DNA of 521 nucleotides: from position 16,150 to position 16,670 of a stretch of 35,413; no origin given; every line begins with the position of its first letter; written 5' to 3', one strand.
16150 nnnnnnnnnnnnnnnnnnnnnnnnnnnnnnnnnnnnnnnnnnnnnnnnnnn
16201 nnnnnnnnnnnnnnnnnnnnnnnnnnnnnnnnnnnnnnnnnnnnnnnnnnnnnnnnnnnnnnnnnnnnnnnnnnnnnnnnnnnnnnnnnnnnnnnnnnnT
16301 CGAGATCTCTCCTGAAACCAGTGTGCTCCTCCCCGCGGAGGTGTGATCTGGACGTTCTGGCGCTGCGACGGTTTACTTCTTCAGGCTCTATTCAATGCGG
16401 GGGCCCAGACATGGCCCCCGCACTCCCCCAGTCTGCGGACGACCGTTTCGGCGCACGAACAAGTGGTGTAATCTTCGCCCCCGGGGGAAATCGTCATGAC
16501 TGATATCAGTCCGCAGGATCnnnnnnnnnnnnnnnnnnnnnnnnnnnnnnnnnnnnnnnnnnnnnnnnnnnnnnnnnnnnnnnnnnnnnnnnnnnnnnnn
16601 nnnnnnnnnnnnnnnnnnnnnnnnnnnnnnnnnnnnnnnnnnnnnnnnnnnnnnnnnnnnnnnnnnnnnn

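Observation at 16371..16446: Conserved ~77-nt intergenic element present twice in opposite orientations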

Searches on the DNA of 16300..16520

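Call 62: search_rna_families(source=window, start=16300, end=16520, threshold=evalue, max_evalue=1)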
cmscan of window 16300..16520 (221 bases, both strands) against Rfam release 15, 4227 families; matches with E-value up to 1: 2.
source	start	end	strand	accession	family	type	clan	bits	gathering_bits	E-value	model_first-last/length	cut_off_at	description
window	16378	16435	+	RF00334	SNORA3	Gene; snRNA; snoRNA; HACA-box;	CL00022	19.5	51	0.081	65-123/131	no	Small nucleolar RNA SNORA3/SNORA45 family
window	16397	16447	+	RF01116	Yfr1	Gene; sRNA;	-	17.6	38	0.22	1-59/59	no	Cyanobacterial functional RNA 1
